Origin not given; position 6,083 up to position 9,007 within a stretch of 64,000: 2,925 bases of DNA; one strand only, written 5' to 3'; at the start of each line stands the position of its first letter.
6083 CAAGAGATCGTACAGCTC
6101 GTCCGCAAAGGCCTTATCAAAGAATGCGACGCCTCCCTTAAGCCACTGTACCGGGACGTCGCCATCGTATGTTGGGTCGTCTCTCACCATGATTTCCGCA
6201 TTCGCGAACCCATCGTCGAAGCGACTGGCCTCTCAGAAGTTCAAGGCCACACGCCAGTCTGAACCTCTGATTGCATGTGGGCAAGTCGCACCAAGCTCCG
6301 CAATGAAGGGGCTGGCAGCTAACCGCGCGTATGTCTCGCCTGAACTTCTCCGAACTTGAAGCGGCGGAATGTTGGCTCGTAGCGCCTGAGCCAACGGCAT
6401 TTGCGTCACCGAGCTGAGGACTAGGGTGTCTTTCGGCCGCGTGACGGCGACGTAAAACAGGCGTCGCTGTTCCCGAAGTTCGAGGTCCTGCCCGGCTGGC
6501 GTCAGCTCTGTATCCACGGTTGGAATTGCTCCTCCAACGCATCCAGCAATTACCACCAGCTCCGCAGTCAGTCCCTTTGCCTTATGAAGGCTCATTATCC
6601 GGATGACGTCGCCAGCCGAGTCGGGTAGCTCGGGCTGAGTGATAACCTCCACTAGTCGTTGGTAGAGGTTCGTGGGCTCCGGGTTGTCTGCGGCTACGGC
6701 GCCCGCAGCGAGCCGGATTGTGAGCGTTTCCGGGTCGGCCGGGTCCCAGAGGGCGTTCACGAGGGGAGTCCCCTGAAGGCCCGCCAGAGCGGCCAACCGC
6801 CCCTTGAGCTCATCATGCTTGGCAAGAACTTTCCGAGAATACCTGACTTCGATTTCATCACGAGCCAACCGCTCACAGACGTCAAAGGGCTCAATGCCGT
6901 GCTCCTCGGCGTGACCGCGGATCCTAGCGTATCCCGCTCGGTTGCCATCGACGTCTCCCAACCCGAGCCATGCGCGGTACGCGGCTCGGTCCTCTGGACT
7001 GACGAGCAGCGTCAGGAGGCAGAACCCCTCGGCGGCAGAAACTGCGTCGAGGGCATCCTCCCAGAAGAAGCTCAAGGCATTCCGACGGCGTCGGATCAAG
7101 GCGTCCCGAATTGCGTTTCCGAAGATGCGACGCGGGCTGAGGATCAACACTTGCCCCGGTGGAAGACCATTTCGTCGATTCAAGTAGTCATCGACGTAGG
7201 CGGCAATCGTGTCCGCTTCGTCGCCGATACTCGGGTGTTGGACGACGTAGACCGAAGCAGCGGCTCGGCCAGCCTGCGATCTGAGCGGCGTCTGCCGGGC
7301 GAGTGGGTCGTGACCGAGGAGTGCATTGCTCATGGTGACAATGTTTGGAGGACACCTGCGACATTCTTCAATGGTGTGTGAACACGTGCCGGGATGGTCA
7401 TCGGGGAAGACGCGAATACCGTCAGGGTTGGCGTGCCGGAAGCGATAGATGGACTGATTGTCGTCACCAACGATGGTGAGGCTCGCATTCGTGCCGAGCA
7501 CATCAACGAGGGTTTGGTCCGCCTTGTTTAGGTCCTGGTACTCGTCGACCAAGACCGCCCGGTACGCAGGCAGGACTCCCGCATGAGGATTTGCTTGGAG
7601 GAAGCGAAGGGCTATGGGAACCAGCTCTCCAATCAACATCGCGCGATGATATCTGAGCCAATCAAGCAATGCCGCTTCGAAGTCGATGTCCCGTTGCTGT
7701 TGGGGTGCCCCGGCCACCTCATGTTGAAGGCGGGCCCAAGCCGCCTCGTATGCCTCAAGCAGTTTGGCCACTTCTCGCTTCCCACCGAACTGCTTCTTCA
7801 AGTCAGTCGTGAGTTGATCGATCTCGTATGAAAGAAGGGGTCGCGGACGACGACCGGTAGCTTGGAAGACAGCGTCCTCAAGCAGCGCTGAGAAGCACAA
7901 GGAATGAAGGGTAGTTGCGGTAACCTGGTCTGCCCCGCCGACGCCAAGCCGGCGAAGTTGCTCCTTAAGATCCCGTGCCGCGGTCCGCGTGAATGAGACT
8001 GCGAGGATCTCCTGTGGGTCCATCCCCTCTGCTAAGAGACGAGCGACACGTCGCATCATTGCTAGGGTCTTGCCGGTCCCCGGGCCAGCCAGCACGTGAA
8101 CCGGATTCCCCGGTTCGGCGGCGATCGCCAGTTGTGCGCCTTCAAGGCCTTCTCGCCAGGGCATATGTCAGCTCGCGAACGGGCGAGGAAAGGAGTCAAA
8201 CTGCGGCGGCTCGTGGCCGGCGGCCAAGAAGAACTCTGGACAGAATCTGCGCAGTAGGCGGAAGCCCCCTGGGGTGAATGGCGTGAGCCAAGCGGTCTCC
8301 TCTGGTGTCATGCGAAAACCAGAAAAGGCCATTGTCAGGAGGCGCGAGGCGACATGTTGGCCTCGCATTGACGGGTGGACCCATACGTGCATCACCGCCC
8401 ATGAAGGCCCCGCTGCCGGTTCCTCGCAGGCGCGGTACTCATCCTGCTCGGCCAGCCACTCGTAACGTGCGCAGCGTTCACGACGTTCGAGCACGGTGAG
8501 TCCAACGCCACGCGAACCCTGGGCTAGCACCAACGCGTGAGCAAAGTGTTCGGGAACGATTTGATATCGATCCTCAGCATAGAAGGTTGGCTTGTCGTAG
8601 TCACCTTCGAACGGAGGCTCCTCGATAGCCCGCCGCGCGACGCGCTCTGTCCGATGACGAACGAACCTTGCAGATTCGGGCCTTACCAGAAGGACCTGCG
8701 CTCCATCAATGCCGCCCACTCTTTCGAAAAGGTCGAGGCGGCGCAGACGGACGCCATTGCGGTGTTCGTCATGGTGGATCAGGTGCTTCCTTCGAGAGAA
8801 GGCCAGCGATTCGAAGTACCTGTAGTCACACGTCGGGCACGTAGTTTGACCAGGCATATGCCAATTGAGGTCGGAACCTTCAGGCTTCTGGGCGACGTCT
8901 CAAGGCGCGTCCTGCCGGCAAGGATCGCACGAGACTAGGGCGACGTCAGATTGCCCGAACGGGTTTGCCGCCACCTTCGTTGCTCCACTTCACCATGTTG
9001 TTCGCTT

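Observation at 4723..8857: Candidate undescribed four-gene defence operon: Zn-finger/GNAT-like protein, UvrD-type SF1 helicase and two HEPN-motif proteins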

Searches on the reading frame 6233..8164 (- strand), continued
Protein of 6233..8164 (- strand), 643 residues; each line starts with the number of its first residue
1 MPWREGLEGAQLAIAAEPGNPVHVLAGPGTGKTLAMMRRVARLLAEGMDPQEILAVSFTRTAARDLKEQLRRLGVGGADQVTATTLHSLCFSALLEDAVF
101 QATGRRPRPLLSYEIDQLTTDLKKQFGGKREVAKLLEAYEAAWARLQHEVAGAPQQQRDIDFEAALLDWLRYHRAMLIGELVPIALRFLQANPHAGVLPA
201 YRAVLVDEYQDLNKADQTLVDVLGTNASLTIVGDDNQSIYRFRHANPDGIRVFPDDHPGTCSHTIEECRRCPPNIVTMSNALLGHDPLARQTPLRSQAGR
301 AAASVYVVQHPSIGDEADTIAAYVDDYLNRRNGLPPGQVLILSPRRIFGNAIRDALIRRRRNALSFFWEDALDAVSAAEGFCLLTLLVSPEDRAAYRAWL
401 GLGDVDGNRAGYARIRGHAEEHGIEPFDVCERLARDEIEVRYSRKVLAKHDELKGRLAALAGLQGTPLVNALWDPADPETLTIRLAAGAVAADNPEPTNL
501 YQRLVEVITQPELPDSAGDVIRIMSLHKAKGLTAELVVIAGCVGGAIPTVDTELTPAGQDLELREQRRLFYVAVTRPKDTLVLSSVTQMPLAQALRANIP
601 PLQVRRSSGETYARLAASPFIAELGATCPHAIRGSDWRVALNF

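Call 78: search_solved_structures(query=window:6233-8164:-, max_evalue=1e-10)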
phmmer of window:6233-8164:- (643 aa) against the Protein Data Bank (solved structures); distinct sequences matched with E-value up to 1e-10: 13.
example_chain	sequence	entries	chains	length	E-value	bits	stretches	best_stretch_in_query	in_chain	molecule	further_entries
9dci_A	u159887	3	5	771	1e-31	113.1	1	5-326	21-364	ATP-dependent DNA helicase UvrD1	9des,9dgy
1pjr_A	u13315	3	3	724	1.5e-31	112.6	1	19-324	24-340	PCRA | ATP-DEPENDENT HELICASE PCRA | HELICASE PCRA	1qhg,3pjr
4c2u_A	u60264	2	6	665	7.2e-29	103.7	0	175-333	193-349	DNA HELICASE II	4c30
4c2t_A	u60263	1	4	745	1.2e-28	103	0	175-333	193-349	DNA HELICASE II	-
1uaa_A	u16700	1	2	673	5.6e-26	94.2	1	18-306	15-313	PROTEIN (ATP-DEPENDENT DNA HELICASE REP.)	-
2is1_A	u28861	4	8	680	2.4e-25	92.1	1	11-286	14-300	DNA helicase II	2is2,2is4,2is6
3lfu_A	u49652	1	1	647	2.5e-25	92.1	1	11-285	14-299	DNA helicase II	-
2pjr_A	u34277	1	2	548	1e-22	83.4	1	19-324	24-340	PROTEIN (HELICASE PCRA)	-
6ppr_B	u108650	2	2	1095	2.5e-17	65.6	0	11-146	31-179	UvrD/REP helicase | DNA 3'-5' helicase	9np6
6ppu_B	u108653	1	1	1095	2.8e-17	65.5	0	11-146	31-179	UvrD/REP helicase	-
7sjr_B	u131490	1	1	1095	9.1e-17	63.8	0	11-146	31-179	DNA helicase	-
6ppj_B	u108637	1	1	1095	4.2e-16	61.6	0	11-143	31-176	UvrD/REP helicase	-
1qhh_A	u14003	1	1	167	2.4e-12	49.1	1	19-98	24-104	PROTEIN (PCRA (SUBUNIT))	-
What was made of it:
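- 6233..8164 (-): g2: intact 643-aa UvrD/PcrA/Rep-type SF1A helicase (Walker A GPGTGKT at 8066-8086). Best PDB matches are UvrD1 and PcrA at 1e-31 (call 78).
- On UvrD/Rep/PcrA SF1A helicases: PDB matches UvrD1 and PcrA at 1e-31 (call 78).
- Closest known: Gabija. Different: In the PDB, g2 is closest to housekeeping UvrD1, PcrA and Rep (call 78).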

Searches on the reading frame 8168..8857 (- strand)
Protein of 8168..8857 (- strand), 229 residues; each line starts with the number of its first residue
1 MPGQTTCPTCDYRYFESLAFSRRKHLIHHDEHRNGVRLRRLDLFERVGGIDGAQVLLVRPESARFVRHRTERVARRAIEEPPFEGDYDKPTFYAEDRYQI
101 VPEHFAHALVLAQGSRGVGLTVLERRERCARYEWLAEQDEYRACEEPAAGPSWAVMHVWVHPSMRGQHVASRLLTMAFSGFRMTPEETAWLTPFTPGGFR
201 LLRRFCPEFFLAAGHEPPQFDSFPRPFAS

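Call 5: search_protein_families(library=pfam, proteins=[window:8168-8857:-], max_evalue=1)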
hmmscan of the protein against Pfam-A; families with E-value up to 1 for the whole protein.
window:8168-8857:- (229 aa): 5 families
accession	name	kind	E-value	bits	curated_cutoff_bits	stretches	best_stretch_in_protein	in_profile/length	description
PF13880.12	Acetyltransf_13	-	1.9e-05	24.8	22.8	1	155-206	7-61/69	ESCO1/2 acetyl-transferase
PF13527.13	Acetyltransf_9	-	0.00092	19.7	25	1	154-197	74-117/127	Acetyltransferase (GNAT) domain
PF13508.13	Acetyltransf_7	-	0.0015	19.3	27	1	148-177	28-53/84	Acetyltransferase (GNAT) domain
PF00583.31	Acetyltransf_1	-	0.0017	19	20.7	1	82-177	11-84/116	Acetyltransferase (GNAT) family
PF14542.12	Acetyltransf_CG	-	0.0085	16.6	30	1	152-181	24-53/80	GCN5-related N-acetyl-transferase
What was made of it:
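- On Eco1/ESCO acetyltransferases (PF13880): 24.8 bits against 22.8 (call 5).
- Closest known: Eco1/ESCO1/ESCO2 cohesin acetyltransferases. Same: PF13880 scores above its gathering threshold (call 5).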

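Call 6: search_protein_families(library=padloc, proteins=[window:8168-8857:-], max_evalue=1)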
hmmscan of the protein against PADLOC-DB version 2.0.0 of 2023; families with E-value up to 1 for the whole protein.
window:8168-8857:- (229 aa): 0 families

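Call 7: search_protein_families(library=ncbifam, proteins=[window:8168-8857:-], max_evalue=1)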
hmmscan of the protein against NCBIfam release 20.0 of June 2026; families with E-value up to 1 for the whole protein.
window:8168-8857:- (229 aa): 0 families

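Call 22: find_homologous_proteins(query=window:8168-8857:-)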
Query window:8168-8857:- (229 aa): 12 proteins with E <= 0.001 among 661 candidates.
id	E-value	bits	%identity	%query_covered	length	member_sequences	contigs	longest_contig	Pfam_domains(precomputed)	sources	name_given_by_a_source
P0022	7.3e-156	535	100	100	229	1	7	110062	PF13880.13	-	-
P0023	1.6e-95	337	67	100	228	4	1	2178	-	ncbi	-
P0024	8.1e-77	276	55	100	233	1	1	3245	-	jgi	jgi:hypothetical protein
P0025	2.0e-70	255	54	98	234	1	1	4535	-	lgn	-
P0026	7.6e-70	253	53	99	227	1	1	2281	-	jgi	jgi:hypothetical protein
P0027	1.7e-69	252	53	100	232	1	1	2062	-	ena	-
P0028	1.7e-69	252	58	91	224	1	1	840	-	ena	-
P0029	4.0e-69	251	53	99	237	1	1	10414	PF13880.13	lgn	-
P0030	1.8e-64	236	50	99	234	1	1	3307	-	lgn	-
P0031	1.1e-58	217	52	83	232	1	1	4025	-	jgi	jgi:hypothetical protein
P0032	3.0e-54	202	48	97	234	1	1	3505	-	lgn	-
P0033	3.4e-54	202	52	79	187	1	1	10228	-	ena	-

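Call 24: find_related_loci(query=A1, collection=genome_contigs, flank=10000)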
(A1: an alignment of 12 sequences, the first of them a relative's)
Query A1 (229 aa) in genome_contigs; peptide patterns used: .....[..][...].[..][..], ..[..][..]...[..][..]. (x = any residue, [..] = any of these).
35 stretches matched a pattern, but none encodes a relative of the query by tblastn (E <= 1e-3).

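Call 25: find_related_loci(query=A1, collection=metagenome_contigs, flank=10000)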
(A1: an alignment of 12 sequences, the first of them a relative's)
Query A1 (229 aa) in metagenome_contigs; peptide patterns used: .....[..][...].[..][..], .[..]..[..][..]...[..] (x = any residue, [..] = any of these).
155 stretches matched a pattern; 3 encode a relative of the query (tblastn E <= 1e-3); 3 distinct loci.
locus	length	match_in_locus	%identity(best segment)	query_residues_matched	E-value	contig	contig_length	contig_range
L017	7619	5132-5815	67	1-228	2e-99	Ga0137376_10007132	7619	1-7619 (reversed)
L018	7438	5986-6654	51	5-227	2e-68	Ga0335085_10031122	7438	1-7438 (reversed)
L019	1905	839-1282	35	60-218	4e-19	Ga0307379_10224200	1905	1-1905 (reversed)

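Call 28: search_protein_families(library=pfam, proteins=[L017:1418-2503:+, L017:2670-3368:+, L017:3432-4667:+, L017:4667-5125:+, L017:5981-6802:+, L017:6839-7393:-, L018:5095-5958:+, L018:4300-4914:-, L018:3728-4303:-, L018:6969-7427:-], max_evalue=0.01)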
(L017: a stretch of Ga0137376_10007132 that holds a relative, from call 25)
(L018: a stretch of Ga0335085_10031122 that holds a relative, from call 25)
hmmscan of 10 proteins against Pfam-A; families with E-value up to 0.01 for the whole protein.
L017:1418-2503:+ (361 aa): 1 family
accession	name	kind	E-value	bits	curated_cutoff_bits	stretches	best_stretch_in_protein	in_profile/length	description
PF18165.6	pP_pnuc_1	-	9.2e-16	58.1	26.3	1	231-332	11-111/133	Predicted pPIWI-associating nuclease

L017:2670-3368:+ (232 aa): 1 family
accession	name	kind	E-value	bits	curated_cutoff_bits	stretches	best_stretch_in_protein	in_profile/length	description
PF01541.30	GIY-YIG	-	0.0021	18.7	22.6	1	115-152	3-41/78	GIY-YIG catalytic domain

L017:3432-4667:+ (411 aa): 5 families
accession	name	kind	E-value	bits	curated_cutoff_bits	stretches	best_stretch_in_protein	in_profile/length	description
PF13175.12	AAA_15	-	3.5e-16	60.2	32.1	2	228-308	292-372/374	AAA ATPase domain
PF13304.12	AAA_21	-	2.7e-15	57.7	27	1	240-311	241-304/304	AAA domain, putative AbiEii toxin, Type IV TA system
PF11398.14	DUF2813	-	7.4e-06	26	21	1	31-82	6-57/372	Protein of unknown function (DUF2813)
PF13476.12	AAA_23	-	0.00013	23.1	27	1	31-72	2-44/201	AAA domain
PF13555.12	AAA_29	-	0.0096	16.1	27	0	27-65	3-40/61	P-loop containing region of AAA domain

L017:4667-5125:+ (152 aa): 0 families

L017:5981-6802:+ (273 aa): 0 families

L017:6839-7393:- (184 aa): 0 families

L018:5095-5958:+ (287 aa): 1 family
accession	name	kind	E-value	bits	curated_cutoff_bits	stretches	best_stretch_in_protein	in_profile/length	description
PF08867.16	FRG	-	3.4e-19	70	25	1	33-139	4-88/94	FRG domain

L018:4300-4914:- (204 aa): 1 family
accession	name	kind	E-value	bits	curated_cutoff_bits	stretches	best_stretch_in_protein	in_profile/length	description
PF17278.7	DUF5343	-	3e-41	141.4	27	1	6-141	1-138/140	Family of unknown function (DUF5343)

L018:3728-4303:- (191 aa): 1 family
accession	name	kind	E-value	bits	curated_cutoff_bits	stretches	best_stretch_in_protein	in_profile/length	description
PF18731.6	HEPN_Swt1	-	1.4e-11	45.1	27.5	1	63-191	1-115/115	Swt1-like HEPN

L018:6969-7427:- (152 aa): 0 families

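Call 29: find_encoding_contigs(protein=P0022, flank=6000, max_places=10)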
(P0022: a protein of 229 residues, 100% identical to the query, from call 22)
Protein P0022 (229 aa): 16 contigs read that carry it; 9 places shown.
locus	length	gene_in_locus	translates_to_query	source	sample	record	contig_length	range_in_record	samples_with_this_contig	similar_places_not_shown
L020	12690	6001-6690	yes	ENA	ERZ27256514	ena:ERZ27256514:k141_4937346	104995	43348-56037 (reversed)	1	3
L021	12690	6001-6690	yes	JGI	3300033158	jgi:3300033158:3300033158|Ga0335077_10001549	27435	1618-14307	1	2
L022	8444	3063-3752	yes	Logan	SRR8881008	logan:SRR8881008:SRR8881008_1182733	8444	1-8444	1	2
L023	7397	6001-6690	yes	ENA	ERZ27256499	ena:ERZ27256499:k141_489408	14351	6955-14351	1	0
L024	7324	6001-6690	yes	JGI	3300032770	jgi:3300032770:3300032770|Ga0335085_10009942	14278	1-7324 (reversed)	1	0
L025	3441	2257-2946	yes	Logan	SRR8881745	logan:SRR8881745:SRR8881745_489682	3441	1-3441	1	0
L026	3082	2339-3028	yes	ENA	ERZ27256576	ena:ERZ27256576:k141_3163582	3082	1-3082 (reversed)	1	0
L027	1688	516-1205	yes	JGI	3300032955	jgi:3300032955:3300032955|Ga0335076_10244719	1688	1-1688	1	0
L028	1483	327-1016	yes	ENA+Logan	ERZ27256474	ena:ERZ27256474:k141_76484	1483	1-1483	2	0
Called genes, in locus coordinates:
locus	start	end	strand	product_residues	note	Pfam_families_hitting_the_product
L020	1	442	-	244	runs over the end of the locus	PF02596:DUF169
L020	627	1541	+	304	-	PF13365:Trypsin_2, PF13180:PDZ_2, PF17820:PDZ_6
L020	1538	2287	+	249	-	PF13365:Trypsin_2, PF17820:PDZ_6 (weak)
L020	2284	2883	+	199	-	PF00196:GerE, PF08281:Sigma70_r4_2 (weak)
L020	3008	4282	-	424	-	PF00589:Phage_integrase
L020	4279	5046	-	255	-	-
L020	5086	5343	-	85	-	PF12728:HTH_17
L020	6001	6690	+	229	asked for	PF13880:Acetyltransf_13 (faint)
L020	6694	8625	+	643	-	PF00580:UvrD-helicase, PF13245:AAA_19, PF13604:AAA_30 (faint), PF13361:UvrD_C, PF13538:UvrD_C_2 (faint)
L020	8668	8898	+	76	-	-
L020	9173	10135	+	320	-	-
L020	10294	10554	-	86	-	PF11867:T1RH-like_C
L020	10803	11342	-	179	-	PF11867:T1RH-like_C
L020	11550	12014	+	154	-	PF00665:rve (weak), PF13683:rve_3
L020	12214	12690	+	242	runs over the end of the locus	-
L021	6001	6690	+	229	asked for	PF13880:Acetyltransf_13 (faint)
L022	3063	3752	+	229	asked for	PF13880:Acetyltransf_13 (faint)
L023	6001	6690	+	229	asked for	PF13880:Acetyltransf_13 (faint)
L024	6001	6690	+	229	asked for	PF13880:Acetyltransf_13 (faint)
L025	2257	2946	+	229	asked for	PF13880:Acetyltransf_13 (faint)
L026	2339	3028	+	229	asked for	PF13880:Acetyltransf_13 (faint)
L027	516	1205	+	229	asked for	PF13880:Acetyltransf_13 (faint)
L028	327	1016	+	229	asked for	PF13880:Acetyltransf_13 (faint)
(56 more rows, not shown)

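Call 46: search_protein_families(library=pfam, proteins=[L017:4667-5125:+, L017:5981-6802:+], max_evalue=1)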
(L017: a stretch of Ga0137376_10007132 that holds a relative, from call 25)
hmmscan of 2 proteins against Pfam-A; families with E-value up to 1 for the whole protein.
L017:4667-5125:+ (152 aa): 1 family
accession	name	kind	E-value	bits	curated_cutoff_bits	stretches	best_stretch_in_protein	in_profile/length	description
PF17528.7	HdcB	-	0.25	11.6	30.4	0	42-63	116-137/174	Histidine decarboxylase maturation protein HdcB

L017:5981-6802:+ (273 aa): 0 families

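Call 63: find_related_loci(query=A1, collection=viral_contigs, flank=8000)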
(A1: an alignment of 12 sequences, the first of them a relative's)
Query A1 (229 aa) in viral_contigs; peptide patterns used: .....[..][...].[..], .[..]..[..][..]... (x = any residue, [..] = any of these).
74 stretches matched a pattern, but none encodes a relative of the query by tblastn (E <= 1e-3).

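Call 71: search_solved_structures(query=A1, max_evalue=10, show_alignments=2)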
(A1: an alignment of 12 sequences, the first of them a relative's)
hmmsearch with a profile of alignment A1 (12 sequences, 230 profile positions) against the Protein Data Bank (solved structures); distinct sequences matched with E-value up to 10: 7.
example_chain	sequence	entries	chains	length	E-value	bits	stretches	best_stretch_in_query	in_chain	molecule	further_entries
6sp0_A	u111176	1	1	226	1.7e-05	27.5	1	3-72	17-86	N-acetyltransferase ESCO2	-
5t53_A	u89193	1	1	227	0.0001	24.9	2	150-192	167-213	N-acetyltransferase ESCO1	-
9sdp_BZ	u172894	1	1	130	0.039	16.5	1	64-113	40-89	Small ribosomal subunit protein eS26x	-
9h3g_Ma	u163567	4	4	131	0.041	16.4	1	64-113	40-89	Small ribosomal subunit protein eS26y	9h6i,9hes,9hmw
5n1u_A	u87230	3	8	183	0.24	13.9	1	145-181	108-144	XEco2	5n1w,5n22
4mxe_A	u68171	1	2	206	0.35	13.3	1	150-192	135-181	N-acetyltransferase ESCO1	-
3gy9_A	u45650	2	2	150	0.59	12.6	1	148-179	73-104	GCN5-related N-acetyltransferase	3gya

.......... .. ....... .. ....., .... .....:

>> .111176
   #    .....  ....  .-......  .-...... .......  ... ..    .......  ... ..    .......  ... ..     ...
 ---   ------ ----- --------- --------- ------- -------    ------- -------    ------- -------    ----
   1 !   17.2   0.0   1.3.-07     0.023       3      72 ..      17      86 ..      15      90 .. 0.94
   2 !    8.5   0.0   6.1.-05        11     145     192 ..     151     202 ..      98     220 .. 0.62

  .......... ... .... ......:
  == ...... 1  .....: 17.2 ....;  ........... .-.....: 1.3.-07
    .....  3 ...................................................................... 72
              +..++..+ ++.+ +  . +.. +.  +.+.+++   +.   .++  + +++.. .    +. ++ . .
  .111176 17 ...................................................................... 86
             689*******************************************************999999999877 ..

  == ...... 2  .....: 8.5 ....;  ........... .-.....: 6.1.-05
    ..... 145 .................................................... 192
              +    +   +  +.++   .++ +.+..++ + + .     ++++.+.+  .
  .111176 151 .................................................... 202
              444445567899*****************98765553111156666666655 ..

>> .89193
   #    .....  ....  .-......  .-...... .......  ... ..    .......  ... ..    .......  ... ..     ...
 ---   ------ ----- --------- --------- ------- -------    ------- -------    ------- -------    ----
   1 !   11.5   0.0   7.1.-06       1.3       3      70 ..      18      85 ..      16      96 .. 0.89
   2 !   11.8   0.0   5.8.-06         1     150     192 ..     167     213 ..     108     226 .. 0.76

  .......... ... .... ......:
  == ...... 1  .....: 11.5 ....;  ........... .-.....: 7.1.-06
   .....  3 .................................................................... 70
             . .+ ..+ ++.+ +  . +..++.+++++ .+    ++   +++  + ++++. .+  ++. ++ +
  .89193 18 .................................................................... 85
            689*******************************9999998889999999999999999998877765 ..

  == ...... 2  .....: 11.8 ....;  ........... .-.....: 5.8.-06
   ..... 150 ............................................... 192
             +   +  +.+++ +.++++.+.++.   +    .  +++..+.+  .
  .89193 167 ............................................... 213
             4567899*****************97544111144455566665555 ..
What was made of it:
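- On Eco1/ESCO acetyltransferases (PF13880): The family profile hits ESCO1 and ESCO2 acetyl-CoA motif regions (call 71). The region aligns to the ESCO2 zinc finger with the same spacing (call 71).
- Closest known: Eco1/ESCO1/ESCO2 cohesin acetyltransferases. Same: The profile hits both regions of ESCO2 and ESCO1 (call 71).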
